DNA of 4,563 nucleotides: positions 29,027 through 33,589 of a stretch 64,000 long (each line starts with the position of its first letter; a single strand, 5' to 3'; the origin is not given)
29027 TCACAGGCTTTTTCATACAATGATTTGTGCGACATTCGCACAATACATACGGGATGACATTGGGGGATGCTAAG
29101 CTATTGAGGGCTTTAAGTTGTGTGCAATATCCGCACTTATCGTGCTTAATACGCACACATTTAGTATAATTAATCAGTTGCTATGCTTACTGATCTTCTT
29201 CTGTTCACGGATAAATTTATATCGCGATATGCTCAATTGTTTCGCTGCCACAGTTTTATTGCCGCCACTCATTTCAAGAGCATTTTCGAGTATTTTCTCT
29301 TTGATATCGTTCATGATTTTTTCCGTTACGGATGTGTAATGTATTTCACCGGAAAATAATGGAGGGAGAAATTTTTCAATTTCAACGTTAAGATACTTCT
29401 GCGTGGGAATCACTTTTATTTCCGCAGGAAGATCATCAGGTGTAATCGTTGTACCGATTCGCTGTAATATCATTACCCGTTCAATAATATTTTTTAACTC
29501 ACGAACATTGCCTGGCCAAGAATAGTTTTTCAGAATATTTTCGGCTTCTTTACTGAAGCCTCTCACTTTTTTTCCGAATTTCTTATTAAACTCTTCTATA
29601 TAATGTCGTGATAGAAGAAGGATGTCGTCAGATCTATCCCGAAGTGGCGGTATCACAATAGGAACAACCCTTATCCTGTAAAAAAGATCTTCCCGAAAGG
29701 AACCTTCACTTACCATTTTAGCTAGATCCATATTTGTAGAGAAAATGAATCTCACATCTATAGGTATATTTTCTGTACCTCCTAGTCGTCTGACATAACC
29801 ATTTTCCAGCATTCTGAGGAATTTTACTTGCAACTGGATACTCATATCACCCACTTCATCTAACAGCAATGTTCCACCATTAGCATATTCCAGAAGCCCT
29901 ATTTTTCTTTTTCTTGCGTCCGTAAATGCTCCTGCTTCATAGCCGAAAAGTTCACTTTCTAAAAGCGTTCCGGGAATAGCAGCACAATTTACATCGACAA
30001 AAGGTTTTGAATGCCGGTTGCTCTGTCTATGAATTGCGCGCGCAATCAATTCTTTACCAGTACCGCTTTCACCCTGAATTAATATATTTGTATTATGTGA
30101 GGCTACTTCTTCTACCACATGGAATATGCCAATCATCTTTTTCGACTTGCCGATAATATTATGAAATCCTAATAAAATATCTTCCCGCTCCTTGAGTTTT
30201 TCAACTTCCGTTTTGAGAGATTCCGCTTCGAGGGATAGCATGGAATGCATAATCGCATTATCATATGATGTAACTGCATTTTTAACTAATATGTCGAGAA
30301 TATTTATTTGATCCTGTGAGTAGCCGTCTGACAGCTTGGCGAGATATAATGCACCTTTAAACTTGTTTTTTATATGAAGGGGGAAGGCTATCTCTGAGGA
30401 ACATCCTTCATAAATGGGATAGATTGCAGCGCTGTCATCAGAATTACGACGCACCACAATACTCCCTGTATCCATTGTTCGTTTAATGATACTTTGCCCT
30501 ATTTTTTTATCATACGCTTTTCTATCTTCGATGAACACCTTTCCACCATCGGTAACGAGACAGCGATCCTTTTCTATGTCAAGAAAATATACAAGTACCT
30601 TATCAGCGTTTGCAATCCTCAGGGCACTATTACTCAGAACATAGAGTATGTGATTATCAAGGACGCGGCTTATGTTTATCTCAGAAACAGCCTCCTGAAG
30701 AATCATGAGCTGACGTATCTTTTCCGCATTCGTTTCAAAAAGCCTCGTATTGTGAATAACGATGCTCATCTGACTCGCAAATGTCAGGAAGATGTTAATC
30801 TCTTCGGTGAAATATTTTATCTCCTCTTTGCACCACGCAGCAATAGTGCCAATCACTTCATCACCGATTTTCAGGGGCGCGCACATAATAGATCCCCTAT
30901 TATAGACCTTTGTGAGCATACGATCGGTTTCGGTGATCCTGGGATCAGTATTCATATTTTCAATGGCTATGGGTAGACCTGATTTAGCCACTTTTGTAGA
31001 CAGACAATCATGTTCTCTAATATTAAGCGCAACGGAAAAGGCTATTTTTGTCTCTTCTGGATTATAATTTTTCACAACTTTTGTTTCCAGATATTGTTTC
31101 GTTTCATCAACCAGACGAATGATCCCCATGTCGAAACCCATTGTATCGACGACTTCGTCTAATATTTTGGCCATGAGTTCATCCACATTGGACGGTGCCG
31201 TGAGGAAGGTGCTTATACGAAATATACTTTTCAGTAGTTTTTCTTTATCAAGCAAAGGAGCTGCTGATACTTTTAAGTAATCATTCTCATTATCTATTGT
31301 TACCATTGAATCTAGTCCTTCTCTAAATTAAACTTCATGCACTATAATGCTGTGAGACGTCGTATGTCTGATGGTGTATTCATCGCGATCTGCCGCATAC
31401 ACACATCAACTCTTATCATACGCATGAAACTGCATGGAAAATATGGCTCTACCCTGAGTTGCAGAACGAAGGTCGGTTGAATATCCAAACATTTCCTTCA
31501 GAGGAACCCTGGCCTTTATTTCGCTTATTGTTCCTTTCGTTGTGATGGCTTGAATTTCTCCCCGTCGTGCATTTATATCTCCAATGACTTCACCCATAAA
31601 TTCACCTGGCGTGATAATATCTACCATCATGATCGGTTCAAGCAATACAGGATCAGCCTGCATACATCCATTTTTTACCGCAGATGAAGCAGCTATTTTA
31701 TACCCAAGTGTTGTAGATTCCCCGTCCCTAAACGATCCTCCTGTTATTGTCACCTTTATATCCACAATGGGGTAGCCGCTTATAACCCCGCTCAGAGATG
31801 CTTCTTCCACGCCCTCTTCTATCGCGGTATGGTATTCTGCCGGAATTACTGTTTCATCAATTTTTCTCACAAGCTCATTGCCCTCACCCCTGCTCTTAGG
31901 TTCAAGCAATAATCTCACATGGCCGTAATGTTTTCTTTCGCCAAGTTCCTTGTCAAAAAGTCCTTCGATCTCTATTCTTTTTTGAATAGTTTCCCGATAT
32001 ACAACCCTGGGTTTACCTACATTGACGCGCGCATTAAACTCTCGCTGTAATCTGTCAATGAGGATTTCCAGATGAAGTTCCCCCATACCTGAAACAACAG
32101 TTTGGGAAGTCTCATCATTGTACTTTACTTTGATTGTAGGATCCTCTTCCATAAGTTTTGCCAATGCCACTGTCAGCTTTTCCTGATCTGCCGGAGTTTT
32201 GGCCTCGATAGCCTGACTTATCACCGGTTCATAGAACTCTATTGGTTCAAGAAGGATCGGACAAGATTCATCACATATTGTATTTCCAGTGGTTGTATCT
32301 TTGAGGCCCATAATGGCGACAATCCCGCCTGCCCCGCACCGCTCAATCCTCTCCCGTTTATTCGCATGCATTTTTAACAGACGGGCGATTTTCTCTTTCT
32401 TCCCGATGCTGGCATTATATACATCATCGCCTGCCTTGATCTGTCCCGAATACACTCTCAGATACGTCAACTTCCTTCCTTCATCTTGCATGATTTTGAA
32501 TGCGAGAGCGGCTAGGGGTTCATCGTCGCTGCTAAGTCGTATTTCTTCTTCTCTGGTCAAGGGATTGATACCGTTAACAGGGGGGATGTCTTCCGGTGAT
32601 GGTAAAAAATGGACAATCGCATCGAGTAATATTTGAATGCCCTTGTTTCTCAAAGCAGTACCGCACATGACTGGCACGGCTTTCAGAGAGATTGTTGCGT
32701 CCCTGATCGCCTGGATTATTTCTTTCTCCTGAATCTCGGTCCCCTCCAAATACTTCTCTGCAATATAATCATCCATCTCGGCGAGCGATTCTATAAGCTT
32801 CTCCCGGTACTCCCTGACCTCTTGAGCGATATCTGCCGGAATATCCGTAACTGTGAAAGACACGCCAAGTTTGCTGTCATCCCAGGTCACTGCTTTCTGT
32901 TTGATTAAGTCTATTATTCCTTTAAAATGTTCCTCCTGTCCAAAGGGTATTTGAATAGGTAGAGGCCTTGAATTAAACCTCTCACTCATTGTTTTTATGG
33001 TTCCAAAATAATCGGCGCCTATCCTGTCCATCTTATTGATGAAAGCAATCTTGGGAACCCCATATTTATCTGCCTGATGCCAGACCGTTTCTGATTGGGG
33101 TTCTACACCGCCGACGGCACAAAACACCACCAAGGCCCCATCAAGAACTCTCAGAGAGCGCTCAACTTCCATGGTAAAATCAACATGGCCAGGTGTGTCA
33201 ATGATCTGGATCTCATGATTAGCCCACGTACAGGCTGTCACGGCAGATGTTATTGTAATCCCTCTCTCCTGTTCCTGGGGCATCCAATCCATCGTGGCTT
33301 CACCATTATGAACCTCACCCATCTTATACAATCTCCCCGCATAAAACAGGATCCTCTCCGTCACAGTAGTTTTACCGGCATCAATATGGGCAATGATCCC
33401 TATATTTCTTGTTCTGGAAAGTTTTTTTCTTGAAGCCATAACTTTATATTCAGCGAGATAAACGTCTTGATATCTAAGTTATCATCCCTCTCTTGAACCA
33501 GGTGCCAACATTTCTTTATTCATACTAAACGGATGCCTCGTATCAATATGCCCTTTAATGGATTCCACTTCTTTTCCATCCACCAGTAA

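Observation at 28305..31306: Self-contained sigma54 module: GAF-bEBP, three enhancer sites, -24/-12 promoter and a ~550-nt structured transcript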

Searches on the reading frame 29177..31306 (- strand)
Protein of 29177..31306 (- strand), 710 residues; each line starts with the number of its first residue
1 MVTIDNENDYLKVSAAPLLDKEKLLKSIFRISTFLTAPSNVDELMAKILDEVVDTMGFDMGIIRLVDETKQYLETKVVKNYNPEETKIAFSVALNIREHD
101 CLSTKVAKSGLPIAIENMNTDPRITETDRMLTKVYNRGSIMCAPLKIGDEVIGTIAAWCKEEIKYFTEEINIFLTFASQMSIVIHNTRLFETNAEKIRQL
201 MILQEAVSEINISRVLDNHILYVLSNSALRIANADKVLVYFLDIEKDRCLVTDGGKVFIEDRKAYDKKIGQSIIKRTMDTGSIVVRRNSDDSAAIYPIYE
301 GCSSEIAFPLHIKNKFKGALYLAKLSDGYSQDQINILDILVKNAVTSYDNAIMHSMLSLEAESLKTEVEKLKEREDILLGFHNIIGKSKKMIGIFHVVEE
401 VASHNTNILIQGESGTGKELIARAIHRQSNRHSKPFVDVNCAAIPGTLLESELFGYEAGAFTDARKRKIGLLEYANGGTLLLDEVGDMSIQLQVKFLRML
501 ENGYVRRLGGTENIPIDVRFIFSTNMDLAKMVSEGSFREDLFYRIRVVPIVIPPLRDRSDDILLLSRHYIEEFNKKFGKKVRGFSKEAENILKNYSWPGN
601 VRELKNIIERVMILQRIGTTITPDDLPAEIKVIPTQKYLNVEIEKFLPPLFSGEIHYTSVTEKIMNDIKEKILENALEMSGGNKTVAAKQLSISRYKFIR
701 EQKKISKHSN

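Call 7: find_related_loci(query=window:29177-31306:-, collection=genome_contigs, flank=4000)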
Query window:29177-31306:- (710 aa) in genome_contigs; peptide patterns used: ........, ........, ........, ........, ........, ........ (x = any residue, [..] = any of these).
133 stretches matched a pattern; 26 encode a relative of the query (tblastn E <= 1e-3); 24 distinct loci.
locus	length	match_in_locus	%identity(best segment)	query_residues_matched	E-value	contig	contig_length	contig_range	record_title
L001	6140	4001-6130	98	1-710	0e+0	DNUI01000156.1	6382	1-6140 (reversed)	MAG TPA_asm: Syntrophaceae bacterium isolate UBA10514 contig_57683, whole genome shotgun sequence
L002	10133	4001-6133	85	1-710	0e+0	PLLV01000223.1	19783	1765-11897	MAG: Syntrophaceae bacterium isolate fen_1168 73.20120800_E3S.49_contig_5181, whole genome shotgun sequence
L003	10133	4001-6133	84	1-710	0e+0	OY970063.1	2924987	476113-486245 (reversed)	MAG: uncultured delta proteobacterium isolate MFD10007.bin.1.119 genome assembly, chromosome: 1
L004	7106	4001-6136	84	1-710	0e+0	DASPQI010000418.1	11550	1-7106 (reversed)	MAG TPA_asm: Syntrophales bacterium isolate SMAG_U12195 k141_1016441, whole genome shotgun sequence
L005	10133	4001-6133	84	1-710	0e+0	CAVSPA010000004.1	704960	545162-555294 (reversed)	MAG: uncultured delta proteobacterium isolate MFD01476.bin.2.167 genome assembly, contig: contig_17332, whole genome sho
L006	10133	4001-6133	84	1-710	0e+0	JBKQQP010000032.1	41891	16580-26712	MAG: Syntrophales bacterium isolate MGr2D2E2F__bin_107 MGr2D2E2F_000000119945, whole genome shotgun sequence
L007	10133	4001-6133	84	1-710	0e+0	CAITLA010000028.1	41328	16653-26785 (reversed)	MAG: uncultured Syntrophaceae bacterium isolate AM-sed-core3-D1_bin-194 genome assembly, contig: bin-194:028/313, whole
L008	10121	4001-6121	84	5-710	0e+0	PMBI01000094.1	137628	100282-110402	MAG: Syntrophaceae bacterium isolate fen_1145 73.20120700_E3M.73_contig_10873, whole genome shotgun sequence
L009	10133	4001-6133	85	1-710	0e+0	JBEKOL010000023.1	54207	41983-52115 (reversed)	MAG: Syntrophales bacterium isolate SPRUCE 43 SPRUCE_43_23, whole genome shotgun sequence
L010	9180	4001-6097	78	12-710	0e+0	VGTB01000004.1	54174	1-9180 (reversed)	MAG: Deltaproteobacteria bacterium isolate M_DeepCast_400m_m1_009 M_DeepCast_400m_m1_009_Ga0194112_10000563, whole genom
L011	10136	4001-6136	85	1-710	0e+0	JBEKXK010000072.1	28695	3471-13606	MAG: Syntrophales bacterium isolate SPRUCE 64 SPRUCE_64_72, whole genome shotgun sequence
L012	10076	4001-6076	67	17-706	0e+0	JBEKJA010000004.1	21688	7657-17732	MAG: Syntrophales bacterium isolate SPRUCE 312 SPRUCE_312_4, whole genome shotgun sequence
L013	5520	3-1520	87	206-710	0e+0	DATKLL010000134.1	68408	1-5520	MAG TPA_asm: Syntrophales bacterium isolate SMAG_U14684 k141_3010973, whole genome shotgun sequence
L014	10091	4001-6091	84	14-710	0e+0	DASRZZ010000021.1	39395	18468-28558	MAG TPA_asm: Syntrophales bacterium isolate SMAG_U15336 k141_2857090, whole genome shotgun sequence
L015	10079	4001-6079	61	12-705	0e+0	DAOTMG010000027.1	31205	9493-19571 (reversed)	MAG TPA_asm: Syntrophales bacterium isolate AMR_MDS_2927 NODE_1723_length_31205_cov_8.610080, whole genome shotgun seque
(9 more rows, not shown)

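Call 9: search_protein_families(library=pfam, proteins=[window:29177-31306:-], max_evalue=0.01)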
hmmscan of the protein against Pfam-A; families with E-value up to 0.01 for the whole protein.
window:29177-31306:- (710 aa): 11 families
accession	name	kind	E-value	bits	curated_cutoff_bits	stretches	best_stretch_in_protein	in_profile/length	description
PF00158.32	Sigma54_activat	-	4.5e-68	228.6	20.2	1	384-550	1-167/168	Sigma-54 interaction domain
PF25601.1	AAA_lid_14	-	4e-27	94.3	27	1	556-631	1-75/87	AAA+ ATPase lid domain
PF14532.12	Sigma54_activ_2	-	6.2e-22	78.8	25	1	385-555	1-138/138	Sigma-54 interaction domain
PF13185.12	GAF_2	-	2.5e-20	73.5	28.6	2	40-185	3-136/136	GAF domain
PF01590.32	GAF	-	2.7e-13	51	22.4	1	41-184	2-133/133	GAF domain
PF13492.12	GAF_3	-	9e-11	42.7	27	1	40-186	1-129/129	GAF domain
PF02954.25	HTH_8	-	0.00011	22.3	22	1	671-695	8-32/42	Bacterial regulatory protein, Fis family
PF07724.20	AAA_2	-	0.00042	20.8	27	1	406-534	4-133/166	AAA domain (Cdc48 subfamily)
PF07728.20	AAA_5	-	0.0012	19.2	22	1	407-525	1-122/139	AAA domain (dynein-related subfamily)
PF13191.12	AAA_16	-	0.0017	19.3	32.6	1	387-444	5-63/167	AAA ATPase domain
PF12775.13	AAA_7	-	0.0091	16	25.8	0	381-441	9-69/181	P-loop containing dynein motor region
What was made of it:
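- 29174..31306 (-): Enhancer-binding activator gene (710 aa): GAF-GAF sensor, AAA+ sigma-54 interaction domain, Fis-type HTH. The sigma-54 contact loop reads GAFTDA. Pfam domains in call 9.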

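Call 36: search_protein_families(library=ncbifam, proteins=[window:29177-31306:-], max_evalue=0.001)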
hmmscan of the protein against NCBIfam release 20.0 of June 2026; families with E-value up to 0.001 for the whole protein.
window:29177-31306:- (710 aa): 28 families (the best 25 are shown)
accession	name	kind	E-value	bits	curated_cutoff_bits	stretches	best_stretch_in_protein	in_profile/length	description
TIGR01817.1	nifA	equivalog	2.2e-111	373.2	528.85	2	210-629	18-441/534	nif-specific transcriptional activator NifA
NF041552.1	TF_PrdR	equivalog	1.7e-104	350.3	795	1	360-695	243-566/577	sigma-54 dependent transcriptional regulator PrdR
TIGR02915.1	PEP_resp_reg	equivalog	1.3e-96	324.2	502.6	1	361-631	119-387/445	PEP-CTERM-box response regulator transcription factor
NF008469.0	PRK11361.1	equivalog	1.6e-96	323.8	714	1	358-698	119-447/461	acetoacetate metabolism transcriptional regulator AtoC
TIGR01818.1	ntrC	equivalog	2.3e-93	313.5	558.6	1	366-700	118-458/463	nitrogen regulation protein NR(I)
NF003451.0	PRK05022.1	equivalog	1.1e-92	311.4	476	1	307-705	117-508/512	nitric oxide reductase transcriptional regulator NorR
NF050807.1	TransRegFlbDCaul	equivalog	5.2e-87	292.6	750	1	383-695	119-428/454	sigma-54-dependent transcriptional regulator FlbD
NF038308.1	RNA_repair_RtcR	equivalog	2.6e-85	287.3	650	1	361-697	159-503/530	RNA repair transcriptional activator RtcR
NF011958.0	PRK15429.1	equivalog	5.9e-85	286.3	830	1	308-618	303-614/692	formate hydrogenlyase transcriptional activator FlhA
TIGR02329.1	propionate_PrpR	equivalog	1e-83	281.8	499.2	1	370-701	204-523/526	propionate catabolism operon regulatory protein PrpR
NF011953.0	PRK15424.1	equivalog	1.9e-83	280.9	703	1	348-704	189-533/538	propionate catabolism operon regulatory protein PrpR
TIGR02974.1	phageshock_pspF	equivalog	2.1e-81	273.7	443.55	1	384-700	1-331/336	phage shock protein operon transcriptional activator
NF041946.1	LuxO_transreg_Vib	equivalog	2.3e-81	273.9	800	1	374-701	125-456/463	quorum-sensing sigma-54 dependent transcriptional regulator LuxO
NF007689.0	PRK10365.1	equivalog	4.1e-80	269.7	760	1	382-698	139-435/441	sigma-54-dependent response regulator transcription factor ZraR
NF051870.1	NAssimRespRegNtrX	equivalog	2.7e-79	267.2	600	1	356-633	116-388/452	nitrogen assimilation response regulator NtrX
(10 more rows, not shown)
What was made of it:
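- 29174..31306 (-): It falls below every NCBIfam equivalog cut-off; the best match is NifA-like (call 36).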

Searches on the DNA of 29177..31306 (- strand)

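Call 56: search_rna_families(sources=[L111, L046, L015, L044], threshold=evalue, max_evalue=1)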
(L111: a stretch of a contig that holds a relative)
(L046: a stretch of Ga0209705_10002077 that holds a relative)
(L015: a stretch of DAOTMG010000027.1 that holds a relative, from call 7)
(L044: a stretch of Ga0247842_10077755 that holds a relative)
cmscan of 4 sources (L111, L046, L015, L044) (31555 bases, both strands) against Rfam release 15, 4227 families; matches with E-value up to 1: 2.
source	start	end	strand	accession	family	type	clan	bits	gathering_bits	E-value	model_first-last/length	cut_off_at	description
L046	8035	8089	-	RF02057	STnc40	Gene; sRNA;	-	29.7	45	0.21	1-70/70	no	Salmonella enterica sRNA STnc40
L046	8032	8066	+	RF00084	CsrC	Gene; sRNA;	CL00106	17.1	61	0.32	207-244/255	no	CsrC RNA family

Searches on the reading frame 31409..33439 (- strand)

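Call 9: search_protein_families(library=pfam, proteins=[window:31409-33439:-], max_evalue=0.01)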
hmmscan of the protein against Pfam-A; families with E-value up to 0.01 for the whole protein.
window:31409-33439:- (677 aa): 8 families
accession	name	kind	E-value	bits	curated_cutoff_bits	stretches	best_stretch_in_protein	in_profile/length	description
PF00009.33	GTP_EFTU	-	2.6e-63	213.4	26.5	1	9-281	2-188/188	Elongation factor Tu GTP binding domain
PF14492.12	EFG_III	-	3e-30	104.5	27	1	404-476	3-75/75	Elongation Factor G, domain III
PF03764.24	EFG_IV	-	2.5e-28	98.7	24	1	477-595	1-120/121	Elongation factor G, domain IV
PF00679.30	EFG_C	-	6.5e-28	97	27.9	1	598-676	1-80/89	Elongation factor G C-terminus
PF03144.31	GTP_EFTU_D2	-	4e-16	59.6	30.3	1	324-389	3-73/73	Elongation factor Tu domain 2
PF22042.2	EF-G_D2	-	1e-14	54.8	27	1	309-390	2-83/84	Elongation factor G domain 2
PF16658.11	RF3_C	-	3.3e-07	30.6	40.1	1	399-486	3-90/132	Class II release factor RF3, C-terminal domain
PF01926.29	MMR_HSR1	-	0.0039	17.7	21.9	0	56-136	27-113/113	50S ribosome-binding GTPase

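Call 36: search_protein_families(library=ncbifam, proteins=[window:31409-33439:-], max_evalue=0.001)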
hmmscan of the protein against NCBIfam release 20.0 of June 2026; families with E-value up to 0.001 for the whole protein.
window:31409-33439:- (677 aa): 33 families (the best 25 are shown)
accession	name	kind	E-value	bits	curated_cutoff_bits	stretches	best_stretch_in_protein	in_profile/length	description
TIGR00484.1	EF-G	equivalog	8.3e-286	949.7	659.4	1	1-676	1-676/691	elongation factor G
NF009381.0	PRK12740.1-5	subfamily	4.1e-209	696.4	583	1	5-676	4-672/692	elongation factor G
NF009891.0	PRK13351.1-1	equivalog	3.5e-141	472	597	1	6-676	5-664/681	elongation factor G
NF058620.1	EFG2_Bacteroid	exception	8.4e-128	427.7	1000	2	9-528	8-521/717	elongation factor G2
NF009379.0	PRK12740.1-3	equivalog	1.6e-126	423.6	513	1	6-673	4-654/674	elongation factor G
NF009377.1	PRK12740.1-1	equivalog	1.3e-124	417.1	890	1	5-675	8-688/700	elongation factor G-like protein EF-G2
NF012153.1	tet_protect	equivalog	3.1e-123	412.2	775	1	12-674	2-614/614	tetracycline resistance ribosomal protection protein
TIGR00490.1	aEF-2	equivalog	2.7e-102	343.1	738.45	3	268-486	243-470/720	elongation factor EF-2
NF000120.3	47473_otr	exception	2.9e-84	283.8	900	2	10-155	2-147/608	tetracycline resistance ribosomal protection protein Otr(A)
NF033148.1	tet_protect_M_W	exception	1.8e-73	248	1100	2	12-155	5-148/639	TetM/TetW/TetO/TetS family tetracycline resistance ribosomal protection protein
NF001964.0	PRK00741.1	equivalog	6.4e-73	245.9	473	1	4-475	6-463/529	peptide chain release factor 3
NF012154.0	tet_protect_Q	exception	1.1e-72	245.3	1425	2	12-143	5-136/638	tetracycline resistance ribosomal protection protein Tet(Q)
TIGR01394.1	TypA_BipA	equivalog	1.1e-68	232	757.3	3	11-144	2-133/594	translational GTPase TypA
NF009892.0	PRK13351.1-3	equivalog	1.4e-64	218.6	640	1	10-669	3-609/623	elongation factor G-like protein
NF012155.1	tet_protect_M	exception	1.7e-63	214.9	1420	2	11-154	4-147/639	tetracycline resistance ribosomal protection protein Tet(M)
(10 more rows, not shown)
